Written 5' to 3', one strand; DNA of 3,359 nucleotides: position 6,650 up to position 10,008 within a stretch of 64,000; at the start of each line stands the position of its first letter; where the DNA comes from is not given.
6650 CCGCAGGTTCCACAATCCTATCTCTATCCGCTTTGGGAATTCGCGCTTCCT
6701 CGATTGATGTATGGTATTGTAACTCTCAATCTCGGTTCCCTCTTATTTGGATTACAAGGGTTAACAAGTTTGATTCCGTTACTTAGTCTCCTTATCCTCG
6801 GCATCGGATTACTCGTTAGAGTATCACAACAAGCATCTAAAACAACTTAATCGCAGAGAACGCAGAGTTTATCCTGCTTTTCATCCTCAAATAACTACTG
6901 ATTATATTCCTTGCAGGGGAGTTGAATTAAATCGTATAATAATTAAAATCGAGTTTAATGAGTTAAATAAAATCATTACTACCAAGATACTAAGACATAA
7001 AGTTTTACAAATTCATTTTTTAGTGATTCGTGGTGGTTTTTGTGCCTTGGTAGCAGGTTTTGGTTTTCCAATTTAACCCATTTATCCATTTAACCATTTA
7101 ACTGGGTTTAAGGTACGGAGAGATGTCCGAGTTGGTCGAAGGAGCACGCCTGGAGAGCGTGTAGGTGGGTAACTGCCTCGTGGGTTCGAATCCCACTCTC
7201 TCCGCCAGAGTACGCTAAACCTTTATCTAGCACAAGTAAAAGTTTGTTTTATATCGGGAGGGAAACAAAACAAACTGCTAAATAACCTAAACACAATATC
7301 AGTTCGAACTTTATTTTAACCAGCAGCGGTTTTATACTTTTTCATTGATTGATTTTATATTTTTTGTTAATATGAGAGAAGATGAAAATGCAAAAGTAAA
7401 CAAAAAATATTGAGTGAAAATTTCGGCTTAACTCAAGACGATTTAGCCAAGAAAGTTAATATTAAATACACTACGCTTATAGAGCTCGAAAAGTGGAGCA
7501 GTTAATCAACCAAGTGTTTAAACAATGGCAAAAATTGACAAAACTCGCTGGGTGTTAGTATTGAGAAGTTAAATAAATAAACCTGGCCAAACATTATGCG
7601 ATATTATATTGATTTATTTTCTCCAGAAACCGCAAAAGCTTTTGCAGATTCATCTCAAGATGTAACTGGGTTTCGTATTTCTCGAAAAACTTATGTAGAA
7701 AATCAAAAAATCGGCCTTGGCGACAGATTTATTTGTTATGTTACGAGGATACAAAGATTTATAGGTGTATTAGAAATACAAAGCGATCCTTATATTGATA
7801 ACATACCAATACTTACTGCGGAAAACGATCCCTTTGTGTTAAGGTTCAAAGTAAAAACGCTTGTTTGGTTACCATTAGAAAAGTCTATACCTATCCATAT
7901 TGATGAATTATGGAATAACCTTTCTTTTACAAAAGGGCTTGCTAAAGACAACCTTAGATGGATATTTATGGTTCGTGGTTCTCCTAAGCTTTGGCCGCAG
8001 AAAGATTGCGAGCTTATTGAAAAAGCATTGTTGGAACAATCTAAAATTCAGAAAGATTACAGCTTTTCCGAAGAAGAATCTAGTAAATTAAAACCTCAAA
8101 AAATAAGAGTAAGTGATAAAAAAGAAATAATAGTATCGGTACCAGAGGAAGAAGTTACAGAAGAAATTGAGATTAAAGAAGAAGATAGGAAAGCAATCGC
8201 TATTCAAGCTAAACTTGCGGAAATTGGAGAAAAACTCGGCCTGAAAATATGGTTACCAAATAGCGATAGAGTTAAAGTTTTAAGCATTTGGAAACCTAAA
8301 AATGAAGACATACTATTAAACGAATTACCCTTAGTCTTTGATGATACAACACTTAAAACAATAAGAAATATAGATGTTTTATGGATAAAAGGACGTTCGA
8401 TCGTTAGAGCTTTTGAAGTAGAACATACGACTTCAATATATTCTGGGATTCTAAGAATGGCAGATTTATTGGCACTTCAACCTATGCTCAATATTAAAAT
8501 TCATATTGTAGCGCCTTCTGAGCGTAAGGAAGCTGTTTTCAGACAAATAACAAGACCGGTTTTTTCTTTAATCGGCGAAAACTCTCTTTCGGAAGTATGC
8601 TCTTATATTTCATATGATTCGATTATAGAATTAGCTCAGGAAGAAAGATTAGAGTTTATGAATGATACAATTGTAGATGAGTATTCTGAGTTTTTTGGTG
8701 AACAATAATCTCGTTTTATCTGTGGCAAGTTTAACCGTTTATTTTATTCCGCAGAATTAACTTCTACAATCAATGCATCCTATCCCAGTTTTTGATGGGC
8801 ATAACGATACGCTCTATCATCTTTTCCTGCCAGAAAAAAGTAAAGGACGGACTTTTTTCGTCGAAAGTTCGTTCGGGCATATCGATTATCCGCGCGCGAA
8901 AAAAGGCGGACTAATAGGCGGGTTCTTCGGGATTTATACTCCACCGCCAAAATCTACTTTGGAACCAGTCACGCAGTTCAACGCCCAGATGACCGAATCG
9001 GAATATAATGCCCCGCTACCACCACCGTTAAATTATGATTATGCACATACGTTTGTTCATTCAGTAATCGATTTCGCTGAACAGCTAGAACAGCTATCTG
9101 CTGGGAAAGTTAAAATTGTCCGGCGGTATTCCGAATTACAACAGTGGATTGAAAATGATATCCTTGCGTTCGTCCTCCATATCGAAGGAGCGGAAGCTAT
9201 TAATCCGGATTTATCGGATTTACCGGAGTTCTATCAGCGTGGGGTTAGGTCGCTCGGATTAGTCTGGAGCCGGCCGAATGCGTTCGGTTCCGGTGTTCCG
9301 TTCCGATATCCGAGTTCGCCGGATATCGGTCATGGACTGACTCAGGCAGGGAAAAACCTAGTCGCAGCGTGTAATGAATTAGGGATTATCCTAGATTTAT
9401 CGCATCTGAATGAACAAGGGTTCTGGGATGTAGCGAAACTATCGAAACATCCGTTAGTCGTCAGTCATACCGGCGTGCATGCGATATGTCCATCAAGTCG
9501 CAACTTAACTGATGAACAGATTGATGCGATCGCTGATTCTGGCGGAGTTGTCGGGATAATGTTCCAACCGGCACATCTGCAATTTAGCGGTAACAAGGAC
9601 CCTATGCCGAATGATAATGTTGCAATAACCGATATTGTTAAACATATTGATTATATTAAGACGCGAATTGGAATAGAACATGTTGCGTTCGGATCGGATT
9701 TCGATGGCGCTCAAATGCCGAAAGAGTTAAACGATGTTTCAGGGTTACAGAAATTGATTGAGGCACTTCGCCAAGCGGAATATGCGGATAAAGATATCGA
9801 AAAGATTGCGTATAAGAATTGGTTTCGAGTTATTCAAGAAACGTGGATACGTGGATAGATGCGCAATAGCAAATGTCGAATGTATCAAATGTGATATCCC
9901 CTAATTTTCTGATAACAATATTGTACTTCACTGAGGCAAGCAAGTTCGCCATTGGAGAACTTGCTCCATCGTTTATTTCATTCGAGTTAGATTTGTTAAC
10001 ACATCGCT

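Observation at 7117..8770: AT-rich islet at the 3' side of tRNA-Ser(GGA)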

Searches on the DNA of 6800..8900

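Call 57: search_rna_families(source=window, start=6800, end=8900, threshold=evalue, max_evalue=1)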
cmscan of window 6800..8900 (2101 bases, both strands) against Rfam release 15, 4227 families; matches with E-value up to 1: 5.
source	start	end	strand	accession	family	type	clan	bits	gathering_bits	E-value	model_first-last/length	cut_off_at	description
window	7117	7204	+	RF00005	tRNA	Gene; tRNA;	CL00001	55.1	29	1.3e-10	1-71/71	no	tRNA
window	7162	7204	-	RF04351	Plastid-psbl-rps4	Cis-reg;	-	27.5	68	0.0045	1-53/53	no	Plastid-psbl-rps4 3UTR RNA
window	7114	7266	+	RF02223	sX4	Gene; sRNA;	-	22.6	70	0.045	1-167/167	no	Proteobacterial sRNA sX4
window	7152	7205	-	RF04354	Plastid-ycf2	Cis-reg;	-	21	65.7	0.33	1-75/75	no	Plastid-ycf2 5UTR RNA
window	6958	7080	+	RF03839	MIR2599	Gene; miRNA;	-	20.4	120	0.98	1-132/132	no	MIR2599 microRNA precursor family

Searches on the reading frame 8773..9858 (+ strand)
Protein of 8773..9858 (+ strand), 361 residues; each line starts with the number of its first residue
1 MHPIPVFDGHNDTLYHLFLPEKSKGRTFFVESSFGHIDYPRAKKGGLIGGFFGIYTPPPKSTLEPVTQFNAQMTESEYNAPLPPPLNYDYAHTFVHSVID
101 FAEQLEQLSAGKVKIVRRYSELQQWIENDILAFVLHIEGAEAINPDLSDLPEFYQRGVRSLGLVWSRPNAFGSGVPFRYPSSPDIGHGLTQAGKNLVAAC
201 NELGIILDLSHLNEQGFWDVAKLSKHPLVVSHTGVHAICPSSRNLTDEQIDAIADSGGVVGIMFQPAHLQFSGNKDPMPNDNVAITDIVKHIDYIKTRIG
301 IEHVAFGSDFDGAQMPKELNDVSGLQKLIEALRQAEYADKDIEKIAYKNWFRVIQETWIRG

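Call 6: search_protein_families(library=pfam, proteins=[window:8773-9858:+], max_evalue=0.01)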
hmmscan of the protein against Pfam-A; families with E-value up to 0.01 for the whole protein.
window:8773-9858:+ (361 aa): 1 family
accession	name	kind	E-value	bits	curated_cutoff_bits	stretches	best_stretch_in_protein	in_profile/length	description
PF01244.27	Peptidase_M19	-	6.8e-98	328.2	26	1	2-356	4-319/319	Membrane dipeptidase (Peptidase family M19)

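Call 14: find_related_loci(query=window:8773-9858:+, collection=genome_contigs, flank=10000)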
Query window:8773-9858:+ (361 aa) in genome_contigs; peptide patterns used: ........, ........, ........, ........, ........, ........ (x = any residue, [..] = any of these).
308 stretches matched a pattern; 284 encode a relative of the query (tblastn E <= 1e-3); the best 80 are kept; 80 distinct loci.
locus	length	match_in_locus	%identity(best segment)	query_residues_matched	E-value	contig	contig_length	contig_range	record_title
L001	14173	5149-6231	63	1-360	1e-153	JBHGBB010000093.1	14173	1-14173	MAG: bacterium isolate SBS.BIN.55 SBSBIN55_contig_93, whole genome shotgun sequence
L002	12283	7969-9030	55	1-358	7e-138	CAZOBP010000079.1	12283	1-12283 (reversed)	MAG TPA_asm: uncultured Anaerolineales bacterium isolate binchicken_co228_446 genome assembly, contig: NODE_7656_length_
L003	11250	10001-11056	56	6-361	2e-131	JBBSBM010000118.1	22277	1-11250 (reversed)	MAG: Aggregatilineales bacterium isolate La6_metabat2.133 La6_metabat2.133_K_1145012_L_22277_cov_31.0045, whole genome s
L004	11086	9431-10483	53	4-358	1e-128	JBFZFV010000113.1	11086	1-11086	MAG: Candidatus Zixiibacteriota bacterium isolate PPR_0627 k121_1516304, whole genome shotgun sequence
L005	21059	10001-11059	53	4-359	5e-126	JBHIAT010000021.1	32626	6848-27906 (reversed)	MAG: Candidatus Bipolaricaulia bacterium isolate K_2_bin.63 NODE_457_length_32626_cov_8.968684, whole genome shotgun seq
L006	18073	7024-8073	53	4-361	1e-125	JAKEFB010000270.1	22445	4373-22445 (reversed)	MAG: Chloroflexota bacterium isolate PMV_2.24 PMV_2.24.k101_3345820, whole genome shotgun sequence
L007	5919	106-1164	55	3-359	6e-126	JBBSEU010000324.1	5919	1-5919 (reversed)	MAG: Aggregatilineales bacterium isolate LS1_sbin.58 LS1_sbin.58_K_121608_L_5919_cov_10.0000, whole genome shotgun seque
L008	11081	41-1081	54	5-358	3e-125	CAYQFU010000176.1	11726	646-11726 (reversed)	MAG TPA_asm: uncultured Ktedonobacterales bacterium isolate SRP272529_co2_314 genome assembly, contig: NODE_9959_length_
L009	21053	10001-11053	52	4-358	6e-123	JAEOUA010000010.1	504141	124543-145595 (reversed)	MAG: Promethearchaeota archaeon isolate YT6_002 k127_64609212, whole genome shotgun sequence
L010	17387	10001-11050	52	4-358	5e-123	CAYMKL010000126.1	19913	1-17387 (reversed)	MAG TPA_asm: uncultured Anaerolineae bacterium isolate SRP167671_co1_184 genome assembly, contig: NODE_3144_length_19913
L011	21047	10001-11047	51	4-358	7e-123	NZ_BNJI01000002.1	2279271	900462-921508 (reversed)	Ktedonobacter sp. SOSP1-85 sequence2, whole genome shotgun sequence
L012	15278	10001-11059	52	4-358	9e-121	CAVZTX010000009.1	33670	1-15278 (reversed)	MAG: uncultured Chloroflexia bacterium isolate MFD09603.bin.3.290 genome assembly, contig: contig_17313, whole genome sh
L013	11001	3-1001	53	26-358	6e-121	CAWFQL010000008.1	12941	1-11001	MAG: uncultured candidate division Zixibacteria bacterium isolate MFD05942.bin.1.318 genome assembly, contig: contig_134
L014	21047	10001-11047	52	4-358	7e-121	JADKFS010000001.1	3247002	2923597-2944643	MAG: Candidatus Ribeiella danica isolate Ribe_BAT3C.183 tig00000361-10-32415980, whole genome shotgun sequence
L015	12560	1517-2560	53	6-358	1e-120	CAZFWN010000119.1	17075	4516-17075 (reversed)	MAG TPA_asm: uncultured Ktedonobacterales bacterium isolate SRP272529_co1_230 genome assembly, contig: NODE_5648_length_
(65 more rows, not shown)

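Call 81: find_homologous_proteins(query=window:8773-9858:+, max_evalue=1e-50)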
Query window:8773-9858:+ (361 aa): 7718 proteins with E <= 1e-50 among 8000 candidates; the best 120 are listed.
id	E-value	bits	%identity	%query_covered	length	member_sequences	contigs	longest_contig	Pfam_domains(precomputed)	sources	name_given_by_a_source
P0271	1.2e-247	839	100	100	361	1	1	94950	PF01244.28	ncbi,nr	ncbi:MAG: dipeptidase [bacterium]|nr:dipeptidase [bacterium]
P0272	5.2e-191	653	78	100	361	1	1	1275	PF01244.28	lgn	-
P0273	3.2e-181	621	73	99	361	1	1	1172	PF01244.28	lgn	-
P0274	4.1e-159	548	66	99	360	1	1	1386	PF01244.28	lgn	-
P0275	1.5e-157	543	67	99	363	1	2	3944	PF01244.28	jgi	jgi:membrane dipeptidase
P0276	5.7e-151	521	63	100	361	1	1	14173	PF01244.28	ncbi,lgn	ncbi:MAG: dipeptidase [bacterium]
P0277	3.0e-147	509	65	98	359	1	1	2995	PF01244.28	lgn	-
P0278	4.1e-147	509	62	100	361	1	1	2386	PF01244.28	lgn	-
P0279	1.2e-146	507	61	99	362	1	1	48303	PF01244.28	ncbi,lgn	ncbi:MAG: dipeptidase [Candidatus Aminicenantia bacterium]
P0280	8.2e-146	504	62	99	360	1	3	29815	PF01244.28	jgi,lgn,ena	jgi:membrane dipeptidase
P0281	9.1e-143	494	61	99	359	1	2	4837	PF01244.28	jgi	jgi:membrane dipeptidase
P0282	3.0e-139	483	58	99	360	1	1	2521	PF01244.28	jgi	jgi:membrane dipeptidase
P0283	4.1e-138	479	57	99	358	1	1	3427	PF04909.21,PF01244.28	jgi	jgi:membrane dipeptidase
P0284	5.8e-138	478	58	99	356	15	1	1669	PF01244.28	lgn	-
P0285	1.7e-136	474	56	99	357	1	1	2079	PF01244.28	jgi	jgi:membrane dipeptidase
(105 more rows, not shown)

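Call 82: find_encoding_contigs(protein=P0272, flank=5000, max_places=2)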
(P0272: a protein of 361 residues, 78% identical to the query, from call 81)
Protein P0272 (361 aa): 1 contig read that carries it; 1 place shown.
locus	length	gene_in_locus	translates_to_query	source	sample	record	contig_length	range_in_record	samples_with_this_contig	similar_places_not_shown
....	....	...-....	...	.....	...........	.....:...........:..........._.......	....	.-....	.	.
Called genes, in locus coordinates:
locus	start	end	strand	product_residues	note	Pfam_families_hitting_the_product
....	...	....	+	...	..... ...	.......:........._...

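Call 83: find_encoding_contigs(protein=P0273, flank=5000, max_places=2)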
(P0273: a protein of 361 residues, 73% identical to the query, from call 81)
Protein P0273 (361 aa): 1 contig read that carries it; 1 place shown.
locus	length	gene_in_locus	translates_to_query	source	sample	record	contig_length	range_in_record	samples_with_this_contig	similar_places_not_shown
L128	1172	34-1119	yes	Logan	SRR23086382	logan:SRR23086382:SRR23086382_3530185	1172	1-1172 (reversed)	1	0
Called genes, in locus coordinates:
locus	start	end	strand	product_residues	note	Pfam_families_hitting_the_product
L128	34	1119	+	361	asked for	PF01244:Peptidase_M19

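Call 84: find_encoding_contigs(protein=P0275, flank=5000, max_places=2)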
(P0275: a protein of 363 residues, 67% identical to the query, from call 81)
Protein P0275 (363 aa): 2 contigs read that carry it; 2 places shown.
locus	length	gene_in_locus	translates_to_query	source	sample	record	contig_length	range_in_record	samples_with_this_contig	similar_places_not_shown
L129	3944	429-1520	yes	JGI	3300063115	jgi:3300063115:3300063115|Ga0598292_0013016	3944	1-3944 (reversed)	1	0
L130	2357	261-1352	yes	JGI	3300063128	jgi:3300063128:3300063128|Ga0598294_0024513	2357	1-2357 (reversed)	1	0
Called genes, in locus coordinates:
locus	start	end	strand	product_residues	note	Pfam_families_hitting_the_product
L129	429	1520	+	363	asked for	PF01244:Peptidase_M19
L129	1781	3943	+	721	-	?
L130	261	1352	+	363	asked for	PF01244:Peptidase_M19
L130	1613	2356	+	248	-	?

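Call 111: find_encoding_contigs(protein=P0277, flank=5000, max_places=3)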
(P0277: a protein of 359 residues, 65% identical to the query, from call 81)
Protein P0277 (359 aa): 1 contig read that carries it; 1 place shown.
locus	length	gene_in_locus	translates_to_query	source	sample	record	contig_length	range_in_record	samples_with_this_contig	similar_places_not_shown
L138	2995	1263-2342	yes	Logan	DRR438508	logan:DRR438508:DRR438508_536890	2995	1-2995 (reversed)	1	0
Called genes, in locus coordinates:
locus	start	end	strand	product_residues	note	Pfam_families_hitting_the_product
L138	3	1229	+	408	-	?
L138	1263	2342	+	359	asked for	PF01244:Peptidase_M19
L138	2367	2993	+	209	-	?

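Call 113: search_protein_families(library=pfam, proteins=[L138:3-1229:+, L138:2367-2993:+, L129:1781-3943:+], max_evalue=0.001)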
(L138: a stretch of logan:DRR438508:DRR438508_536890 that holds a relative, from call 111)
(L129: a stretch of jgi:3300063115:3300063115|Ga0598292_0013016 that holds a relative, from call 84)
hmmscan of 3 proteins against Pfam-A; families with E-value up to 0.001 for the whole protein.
L138:3-1229:+ (408 aa): 1 family
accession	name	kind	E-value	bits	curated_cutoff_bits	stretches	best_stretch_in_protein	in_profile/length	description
PF16542.10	PNKP_ligase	-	3.1e-178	593.2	28.2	1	26-403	1-377/377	PNKP adenylyltransferase domain, ligase domain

L138:2367-2993:+ (209 aa): 0 families

L129:1781-3943:+ (721 aa): 7 families
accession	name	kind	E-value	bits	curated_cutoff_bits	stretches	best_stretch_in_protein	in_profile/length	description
PF08448.16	PAS_4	-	1e-57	193.6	23.1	4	363-474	1-109/110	PAS fold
PF13426.13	PAS_9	-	4.9e-43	146.1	27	4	369-472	3-103/103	PAS domain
PF00989.32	PAS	-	1e-42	145.1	22.6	4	487-591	3-113/113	PAS fold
PF13188.13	PAS_8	-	5.5e-22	77.3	21.8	2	230-287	1-56/65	PAS domain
PF08447.18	PAS_3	-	4.2e-13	49.8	25.6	1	255-339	2-89/89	PAS fold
PF24820.1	Diguanyl_cycl_sensor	-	4.1e-10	40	28.1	1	611-667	1-54/109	Diguanylate cyclase-like sensor domain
PF13596.12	PAS_10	-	7.1e-09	36.7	22.1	0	609-713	2-106/106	PAS domain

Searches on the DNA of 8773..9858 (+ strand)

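Call 89: search_rna_families(sources=[L129, L125, L081, L130], threshold=evalue, max_evalue=0.1)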
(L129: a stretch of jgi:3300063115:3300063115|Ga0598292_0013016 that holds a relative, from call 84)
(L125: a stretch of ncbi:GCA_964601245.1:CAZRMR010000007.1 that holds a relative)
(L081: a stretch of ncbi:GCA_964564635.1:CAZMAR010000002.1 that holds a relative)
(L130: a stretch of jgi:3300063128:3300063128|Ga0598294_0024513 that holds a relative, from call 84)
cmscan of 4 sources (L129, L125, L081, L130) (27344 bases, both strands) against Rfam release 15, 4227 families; matches with E-value up to 0.1: 6.
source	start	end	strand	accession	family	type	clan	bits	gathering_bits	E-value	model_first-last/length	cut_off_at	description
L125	7397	7470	+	RF00005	tRNA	Gene; tRNA;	CL00001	68.1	29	4.5e-13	1-71/71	no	tRNA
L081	5323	5409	+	RF00005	tRNA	Gene; tRNA;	CL00001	61.4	29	3.2e-11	1-71/71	no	tRNA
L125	3238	3322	+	RF00005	tRNA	Gene; tRNA;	CL00001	54.7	29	2.2e-09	1-71/71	no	tRNA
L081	5358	5409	-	RF04351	Plastid-psbl-rps4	Cis-reg;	-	40.7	68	1.6e-05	1-53/53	no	Plastid-psbl-rps4 3UTR RNA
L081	9700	9764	-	RF01734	Fluoride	Cis-reg; riboswitch;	-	35.4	34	1.8e-06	1-64/64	no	Fluoride riboswitch aptamer (crcB RNA motif)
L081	5308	5498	+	RF02223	sX4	Gene; sRNA;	-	27.5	70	0.038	1-167/167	no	Proteobacterial sRNA sX4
